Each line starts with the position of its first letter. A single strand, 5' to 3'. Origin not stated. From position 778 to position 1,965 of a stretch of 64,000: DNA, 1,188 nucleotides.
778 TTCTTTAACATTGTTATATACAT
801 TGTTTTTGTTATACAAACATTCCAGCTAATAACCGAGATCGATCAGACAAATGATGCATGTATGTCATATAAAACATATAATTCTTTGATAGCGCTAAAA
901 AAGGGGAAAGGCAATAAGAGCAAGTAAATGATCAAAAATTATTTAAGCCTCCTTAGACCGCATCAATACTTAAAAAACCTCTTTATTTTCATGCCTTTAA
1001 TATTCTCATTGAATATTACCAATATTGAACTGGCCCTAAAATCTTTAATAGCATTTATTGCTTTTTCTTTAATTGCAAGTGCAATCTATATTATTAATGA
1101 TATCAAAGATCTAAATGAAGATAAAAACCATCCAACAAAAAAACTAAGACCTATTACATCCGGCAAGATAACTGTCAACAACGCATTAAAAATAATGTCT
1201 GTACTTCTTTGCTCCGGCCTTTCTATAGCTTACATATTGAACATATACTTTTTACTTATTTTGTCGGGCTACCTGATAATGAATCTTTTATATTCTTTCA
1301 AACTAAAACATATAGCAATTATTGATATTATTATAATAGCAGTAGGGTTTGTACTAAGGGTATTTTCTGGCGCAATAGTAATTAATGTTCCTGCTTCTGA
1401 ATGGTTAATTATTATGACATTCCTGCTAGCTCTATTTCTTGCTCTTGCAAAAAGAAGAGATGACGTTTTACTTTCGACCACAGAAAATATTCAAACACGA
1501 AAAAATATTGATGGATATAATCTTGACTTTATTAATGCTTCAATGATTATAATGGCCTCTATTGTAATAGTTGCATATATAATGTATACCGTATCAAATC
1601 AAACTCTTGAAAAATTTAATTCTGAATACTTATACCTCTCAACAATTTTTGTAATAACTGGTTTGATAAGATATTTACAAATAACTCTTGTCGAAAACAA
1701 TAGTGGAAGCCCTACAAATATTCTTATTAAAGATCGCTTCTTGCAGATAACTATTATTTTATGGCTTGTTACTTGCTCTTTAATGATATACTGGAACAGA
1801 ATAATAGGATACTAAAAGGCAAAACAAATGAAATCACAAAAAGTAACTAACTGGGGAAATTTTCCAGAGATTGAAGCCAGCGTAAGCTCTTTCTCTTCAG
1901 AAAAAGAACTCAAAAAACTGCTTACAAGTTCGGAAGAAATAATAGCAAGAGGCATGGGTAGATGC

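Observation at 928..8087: Decaprenylphosphoryl-arabinose-like lipid-linked pentose pathway (UbiA-PRTase, DprE1-like, DprE2-like) fused into an operon with a giant YYYxG GT-C membrane protein, outside Actinobacteria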

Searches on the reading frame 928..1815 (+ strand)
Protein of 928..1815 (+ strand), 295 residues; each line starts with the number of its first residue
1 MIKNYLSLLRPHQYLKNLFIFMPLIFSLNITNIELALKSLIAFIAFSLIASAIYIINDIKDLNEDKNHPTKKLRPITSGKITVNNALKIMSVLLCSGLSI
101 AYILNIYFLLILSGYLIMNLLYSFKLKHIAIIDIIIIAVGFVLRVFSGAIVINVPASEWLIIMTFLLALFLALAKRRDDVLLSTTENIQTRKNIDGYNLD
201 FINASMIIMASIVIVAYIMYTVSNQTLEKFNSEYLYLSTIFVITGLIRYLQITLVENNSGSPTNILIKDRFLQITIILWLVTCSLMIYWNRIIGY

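Call 3: search_protein_families(library=pfam, proteins=[window:928-1815:+], max_evalue=0.01)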
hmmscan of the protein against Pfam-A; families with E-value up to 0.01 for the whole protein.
window:928-1815:+ (295 aa): 2 families
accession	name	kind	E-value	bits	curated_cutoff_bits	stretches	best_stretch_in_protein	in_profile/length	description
PF01040.23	UbiA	-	6.1e-22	78.5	34.2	1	39-252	22-231/250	UbiA prenyltransferase family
PF04123.18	DUF373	-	0.0067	16.3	28.3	1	130-288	152-310/335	Domain of unknown function (DUF373)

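Call 4: search_protein_families(library=ncbifam, proteins=[window:928-1815:+], max_evalue=0.01)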
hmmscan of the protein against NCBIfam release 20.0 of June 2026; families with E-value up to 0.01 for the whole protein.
window:928-1815:+ (295 aa): 17 families
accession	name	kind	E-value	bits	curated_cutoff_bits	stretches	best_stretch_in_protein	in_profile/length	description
NF008977.0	PRK12324.1-2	equivalog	1.5e-74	251.1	234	1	1-290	1-290/297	decaprenyl-phosphate phosphoribosyltransferase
NF008978.0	PRK12324.1-4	equivalog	3.3e-62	210.3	207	1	5-288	35-320/322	decaprenyl-phosphate phosphoribosyltransferase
NF006088.0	PRK08238.1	equivalog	5.5e-59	200.1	351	1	2-282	192-475/482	UbiA family prenyltransferase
NF008976.0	PRK12324.1-1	equivalog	4.6e-50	170.7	474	1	8-288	24-304/306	decaprenyl-phosphate phosphoribosyltransferase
NF009523.0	PRK12884.1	equivalog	4.4e-17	62.2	269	1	2-276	4-268/279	prenyltransferase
TIGR01474.1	ubiA_proteo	equivalog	8.9e-09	35.2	275.45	1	3-246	2-244/282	4-hydroxybenzoate octaprenyltransferase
NF009521.0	PRK12882.1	equivalog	1e-08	34.8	296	1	3-261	6-258/280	geranylgeranylglycerol-phosphate geranylgeranyltransferase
TIGR01473.1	cyoE_ctaB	equivalog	2e-08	34.3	210.3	1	3-136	1-136/281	heme o synthase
NF009522.0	PRK12883.1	equivalog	7e-07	29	353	1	3-205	4-204/279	geranylgeranylglycerol-phosphate geranylgeranyltransferase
NF009609.0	PRK13106.1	equivalog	4.1e-06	26.4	349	1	37-152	49-163/301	prenyltransferase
NF035940.1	prenyl_rel_EboC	equivalog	8.3e-06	25.4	250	1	42-248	44-234/292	UbiA-like protein EboC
NF005742.0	PRK07566.1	equivalog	1.2e-05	24.5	313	1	43-167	72-199/315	chlorophyll synthase ChlG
TIGR01475.1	ubiA_other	subfamily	3.1e-05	23.6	180.8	1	3-261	3-255/282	UbiA-like polyprenyltransferase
NF009514.0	PRK12873.1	equivalog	6.6e-05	22.4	246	1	2-180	10-202/297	4-hydroxybenzoate polyprenyltransferase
TIGR02056.1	ChlG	equivalog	0.0003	20.5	436.45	1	43-112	60-127/306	chlorophyll synthase ChlG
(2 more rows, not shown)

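Call 60: search_solved_structures(query=window:928-1812:+, max_evalue=0.001, show_alignments=1)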
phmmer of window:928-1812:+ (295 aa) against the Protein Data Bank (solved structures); distinct sequences matched with E-value up to 0.001: 5.
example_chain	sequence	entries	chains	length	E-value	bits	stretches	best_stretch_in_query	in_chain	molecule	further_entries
8j8j_D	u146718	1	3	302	1.3e-41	146.2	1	5-285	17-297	Decaprenyl-phosphate phosphoribosyltransferase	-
8j8k_A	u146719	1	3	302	4.2e-32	114.9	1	5-285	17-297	Decaprenyl-phosphate phosphoribosyltransferase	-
6m31_A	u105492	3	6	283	4.5e-08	36.1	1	2-155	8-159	Digeranylgeranylglyceryl phosphate synthase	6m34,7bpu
4tq3_A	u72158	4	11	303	3.6e-06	29.9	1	4-154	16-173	Prenyltransferase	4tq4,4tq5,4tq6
9sau_C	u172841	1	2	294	0.001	21.9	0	32-108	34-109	Chlorophyll a synthase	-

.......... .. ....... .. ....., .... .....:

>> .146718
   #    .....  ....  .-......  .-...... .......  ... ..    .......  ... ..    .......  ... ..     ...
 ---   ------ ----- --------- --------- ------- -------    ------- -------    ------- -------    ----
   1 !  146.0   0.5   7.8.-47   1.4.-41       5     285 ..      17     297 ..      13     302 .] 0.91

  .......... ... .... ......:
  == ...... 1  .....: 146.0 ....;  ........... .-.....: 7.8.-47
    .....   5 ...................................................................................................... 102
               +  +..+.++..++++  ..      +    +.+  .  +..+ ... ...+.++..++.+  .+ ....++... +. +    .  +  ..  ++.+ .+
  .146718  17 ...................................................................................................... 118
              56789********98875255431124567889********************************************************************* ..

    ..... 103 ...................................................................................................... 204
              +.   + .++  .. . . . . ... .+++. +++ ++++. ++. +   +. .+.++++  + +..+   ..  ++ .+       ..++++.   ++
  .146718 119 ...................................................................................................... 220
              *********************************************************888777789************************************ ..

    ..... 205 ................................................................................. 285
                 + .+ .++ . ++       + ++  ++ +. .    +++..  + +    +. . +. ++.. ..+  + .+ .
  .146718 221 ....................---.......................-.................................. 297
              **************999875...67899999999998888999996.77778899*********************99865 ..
